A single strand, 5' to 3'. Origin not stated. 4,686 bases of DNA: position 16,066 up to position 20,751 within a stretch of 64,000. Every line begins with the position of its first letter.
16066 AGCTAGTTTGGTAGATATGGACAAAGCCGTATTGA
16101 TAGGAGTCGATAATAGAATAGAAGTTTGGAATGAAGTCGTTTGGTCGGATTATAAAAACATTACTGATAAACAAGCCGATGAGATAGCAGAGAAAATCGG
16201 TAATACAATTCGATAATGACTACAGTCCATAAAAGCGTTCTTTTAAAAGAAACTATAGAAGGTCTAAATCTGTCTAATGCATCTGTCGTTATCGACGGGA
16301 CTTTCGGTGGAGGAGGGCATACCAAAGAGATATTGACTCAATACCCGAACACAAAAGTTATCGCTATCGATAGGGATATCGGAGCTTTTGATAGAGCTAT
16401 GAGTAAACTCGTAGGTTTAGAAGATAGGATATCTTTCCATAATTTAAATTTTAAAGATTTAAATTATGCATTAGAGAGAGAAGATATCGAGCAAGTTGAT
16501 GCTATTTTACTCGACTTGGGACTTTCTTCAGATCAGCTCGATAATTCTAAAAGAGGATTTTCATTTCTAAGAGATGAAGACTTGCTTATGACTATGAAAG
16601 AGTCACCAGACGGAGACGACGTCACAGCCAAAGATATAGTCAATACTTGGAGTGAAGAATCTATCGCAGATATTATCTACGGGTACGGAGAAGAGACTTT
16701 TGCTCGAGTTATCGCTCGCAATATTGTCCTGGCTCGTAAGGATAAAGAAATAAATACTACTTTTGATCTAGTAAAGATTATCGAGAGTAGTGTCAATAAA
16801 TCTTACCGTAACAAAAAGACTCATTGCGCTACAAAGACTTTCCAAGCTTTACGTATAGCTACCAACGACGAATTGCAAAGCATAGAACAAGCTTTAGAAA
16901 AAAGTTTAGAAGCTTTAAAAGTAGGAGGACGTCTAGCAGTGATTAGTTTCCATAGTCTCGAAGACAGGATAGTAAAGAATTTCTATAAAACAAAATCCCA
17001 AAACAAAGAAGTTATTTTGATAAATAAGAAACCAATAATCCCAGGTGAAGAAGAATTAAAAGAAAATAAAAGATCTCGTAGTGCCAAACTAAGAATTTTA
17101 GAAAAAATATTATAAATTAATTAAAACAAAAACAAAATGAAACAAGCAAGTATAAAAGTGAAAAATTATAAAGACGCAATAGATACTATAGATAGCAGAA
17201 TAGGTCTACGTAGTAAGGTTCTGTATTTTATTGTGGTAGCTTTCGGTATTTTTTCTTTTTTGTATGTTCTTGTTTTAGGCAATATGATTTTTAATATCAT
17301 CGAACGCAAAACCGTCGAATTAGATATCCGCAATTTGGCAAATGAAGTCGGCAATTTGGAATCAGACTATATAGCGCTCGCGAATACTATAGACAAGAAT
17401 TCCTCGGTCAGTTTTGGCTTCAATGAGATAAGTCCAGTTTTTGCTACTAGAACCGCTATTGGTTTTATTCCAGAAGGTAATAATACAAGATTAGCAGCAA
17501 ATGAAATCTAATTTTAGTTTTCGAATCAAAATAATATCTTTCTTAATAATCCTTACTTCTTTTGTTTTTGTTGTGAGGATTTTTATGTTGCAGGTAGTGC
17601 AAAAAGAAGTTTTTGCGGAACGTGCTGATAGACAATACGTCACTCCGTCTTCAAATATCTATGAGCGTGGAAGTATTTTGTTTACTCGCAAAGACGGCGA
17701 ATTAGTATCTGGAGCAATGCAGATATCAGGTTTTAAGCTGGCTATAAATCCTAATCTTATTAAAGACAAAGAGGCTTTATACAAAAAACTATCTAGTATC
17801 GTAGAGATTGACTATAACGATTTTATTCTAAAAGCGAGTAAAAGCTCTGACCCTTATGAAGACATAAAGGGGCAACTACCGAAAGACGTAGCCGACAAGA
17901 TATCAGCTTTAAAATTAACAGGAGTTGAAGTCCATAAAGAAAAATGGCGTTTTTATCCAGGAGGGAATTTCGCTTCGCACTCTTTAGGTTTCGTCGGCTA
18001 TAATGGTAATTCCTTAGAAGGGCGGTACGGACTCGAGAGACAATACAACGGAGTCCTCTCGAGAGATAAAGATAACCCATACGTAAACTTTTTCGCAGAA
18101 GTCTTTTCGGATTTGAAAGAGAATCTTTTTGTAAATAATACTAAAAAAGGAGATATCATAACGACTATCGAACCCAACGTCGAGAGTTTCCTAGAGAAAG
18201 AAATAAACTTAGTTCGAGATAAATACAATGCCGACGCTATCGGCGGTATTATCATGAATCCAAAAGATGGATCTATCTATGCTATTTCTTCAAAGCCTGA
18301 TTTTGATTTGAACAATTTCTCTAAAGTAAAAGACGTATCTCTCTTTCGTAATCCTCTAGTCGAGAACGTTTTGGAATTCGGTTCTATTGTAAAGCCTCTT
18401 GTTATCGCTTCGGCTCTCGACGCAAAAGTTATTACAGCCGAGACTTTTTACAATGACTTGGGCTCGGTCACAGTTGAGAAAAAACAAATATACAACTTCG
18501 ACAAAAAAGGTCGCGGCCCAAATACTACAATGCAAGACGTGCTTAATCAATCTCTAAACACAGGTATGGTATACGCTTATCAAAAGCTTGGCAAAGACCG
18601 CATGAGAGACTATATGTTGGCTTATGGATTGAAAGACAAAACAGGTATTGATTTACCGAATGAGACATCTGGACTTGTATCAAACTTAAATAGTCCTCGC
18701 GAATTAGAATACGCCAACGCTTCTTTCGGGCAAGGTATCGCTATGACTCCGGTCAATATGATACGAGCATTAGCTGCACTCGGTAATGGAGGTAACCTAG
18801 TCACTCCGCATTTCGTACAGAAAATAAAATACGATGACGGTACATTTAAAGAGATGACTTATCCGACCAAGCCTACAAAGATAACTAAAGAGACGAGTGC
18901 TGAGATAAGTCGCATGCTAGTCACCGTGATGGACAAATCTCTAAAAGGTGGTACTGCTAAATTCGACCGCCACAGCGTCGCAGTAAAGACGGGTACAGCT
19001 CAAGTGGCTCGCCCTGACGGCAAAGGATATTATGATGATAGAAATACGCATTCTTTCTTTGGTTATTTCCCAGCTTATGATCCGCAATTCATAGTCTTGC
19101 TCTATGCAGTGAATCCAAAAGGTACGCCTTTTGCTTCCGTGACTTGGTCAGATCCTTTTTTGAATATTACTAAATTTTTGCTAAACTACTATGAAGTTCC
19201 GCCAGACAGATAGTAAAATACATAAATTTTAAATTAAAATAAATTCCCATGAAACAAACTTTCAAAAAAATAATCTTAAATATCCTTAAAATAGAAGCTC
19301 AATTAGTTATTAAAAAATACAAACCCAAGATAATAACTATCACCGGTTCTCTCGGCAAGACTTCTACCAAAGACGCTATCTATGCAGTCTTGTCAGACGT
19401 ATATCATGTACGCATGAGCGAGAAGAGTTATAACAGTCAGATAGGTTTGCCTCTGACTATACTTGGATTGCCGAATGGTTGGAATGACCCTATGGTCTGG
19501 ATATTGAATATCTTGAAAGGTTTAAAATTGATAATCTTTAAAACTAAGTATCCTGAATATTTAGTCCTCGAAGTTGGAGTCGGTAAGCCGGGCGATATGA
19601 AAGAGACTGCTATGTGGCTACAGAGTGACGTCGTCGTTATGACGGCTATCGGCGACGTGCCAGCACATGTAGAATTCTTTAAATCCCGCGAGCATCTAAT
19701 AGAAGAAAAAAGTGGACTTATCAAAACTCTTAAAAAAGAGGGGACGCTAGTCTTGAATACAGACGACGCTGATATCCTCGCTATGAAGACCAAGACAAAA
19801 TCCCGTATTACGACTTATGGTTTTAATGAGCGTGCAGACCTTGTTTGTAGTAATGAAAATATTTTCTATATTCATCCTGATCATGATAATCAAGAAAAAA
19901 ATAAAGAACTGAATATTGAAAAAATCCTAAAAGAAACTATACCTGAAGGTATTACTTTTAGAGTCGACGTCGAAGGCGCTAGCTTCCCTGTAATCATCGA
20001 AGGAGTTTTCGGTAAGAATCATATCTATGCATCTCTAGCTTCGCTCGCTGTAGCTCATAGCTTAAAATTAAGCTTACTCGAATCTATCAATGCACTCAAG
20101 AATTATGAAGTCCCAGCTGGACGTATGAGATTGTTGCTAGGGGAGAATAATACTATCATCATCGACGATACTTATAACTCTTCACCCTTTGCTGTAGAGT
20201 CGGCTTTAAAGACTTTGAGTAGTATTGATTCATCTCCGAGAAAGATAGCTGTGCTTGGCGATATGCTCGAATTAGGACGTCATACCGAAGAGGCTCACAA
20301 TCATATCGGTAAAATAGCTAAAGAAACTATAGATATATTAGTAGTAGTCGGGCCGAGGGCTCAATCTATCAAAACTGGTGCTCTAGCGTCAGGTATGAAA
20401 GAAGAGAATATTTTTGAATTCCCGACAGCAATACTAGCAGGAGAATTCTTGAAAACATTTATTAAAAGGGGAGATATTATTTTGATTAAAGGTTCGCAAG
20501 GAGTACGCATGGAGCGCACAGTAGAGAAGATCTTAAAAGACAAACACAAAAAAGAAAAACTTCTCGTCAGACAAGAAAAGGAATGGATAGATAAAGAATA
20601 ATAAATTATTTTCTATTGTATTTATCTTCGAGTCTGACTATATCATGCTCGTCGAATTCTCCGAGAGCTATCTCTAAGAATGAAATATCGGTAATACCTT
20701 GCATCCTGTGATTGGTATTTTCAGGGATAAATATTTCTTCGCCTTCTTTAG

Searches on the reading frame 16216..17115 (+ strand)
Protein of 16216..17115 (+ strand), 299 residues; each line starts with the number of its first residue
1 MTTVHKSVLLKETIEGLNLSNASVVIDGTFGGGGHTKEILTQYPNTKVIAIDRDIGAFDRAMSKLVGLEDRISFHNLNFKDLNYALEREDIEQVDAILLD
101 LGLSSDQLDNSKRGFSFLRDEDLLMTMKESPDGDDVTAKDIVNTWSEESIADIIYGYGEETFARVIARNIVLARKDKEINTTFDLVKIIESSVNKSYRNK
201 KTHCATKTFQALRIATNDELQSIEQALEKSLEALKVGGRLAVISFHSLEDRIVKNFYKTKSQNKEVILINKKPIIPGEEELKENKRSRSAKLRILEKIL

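Call 28: search_protein_families(library=pfam, proteins=[window:16216-17115:+], max_evalue=0.0001)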
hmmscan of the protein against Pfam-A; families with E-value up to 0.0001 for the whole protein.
window:16216-17115:+ (299 aa): 1 family
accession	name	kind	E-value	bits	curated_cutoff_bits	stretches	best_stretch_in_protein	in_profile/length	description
PF01795.25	Methyltransf_5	-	3.2e-101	339.3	27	1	4-298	3-309/309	MraW methylase family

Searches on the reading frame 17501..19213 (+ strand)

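Call 28: search_protein_families(library=pfam, proteins=[window:17501-19213:+], max_evalue=0.0001)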
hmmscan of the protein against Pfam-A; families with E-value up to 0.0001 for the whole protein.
window:17501-19213:+ (570 aa): 2 families
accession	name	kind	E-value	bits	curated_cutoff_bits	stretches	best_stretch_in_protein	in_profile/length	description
PF00905.27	Transpeptidase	-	1.1e-61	209.1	22.1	1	250-540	4-282/299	Penicillin binding protein transpeptidase domain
PF03717.20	PBP_dimer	-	1.5e-08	35.7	24.4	1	75-187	21-159/180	Penicillin-binding Protein dimerisation domain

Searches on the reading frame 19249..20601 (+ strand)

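Call 28: search_protein_families(library=pfam, proteins=[window:19249-20601:+], max_evalue=0.0001)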
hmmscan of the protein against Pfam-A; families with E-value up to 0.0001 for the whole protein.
window:19249-20601:+ (450 aa): 2 families
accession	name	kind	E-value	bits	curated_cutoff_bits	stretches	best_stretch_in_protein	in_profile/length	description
PF08245.18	Mur_ligase_M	-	8.9e-25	88.2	24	1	31-201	1-156/200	Mur ligase middle domain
PF02875.26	Mur_ligase_C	-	2.7e-18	67.5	28.4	1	291-416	1-126/127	Mur ligase, glutamate ligase domain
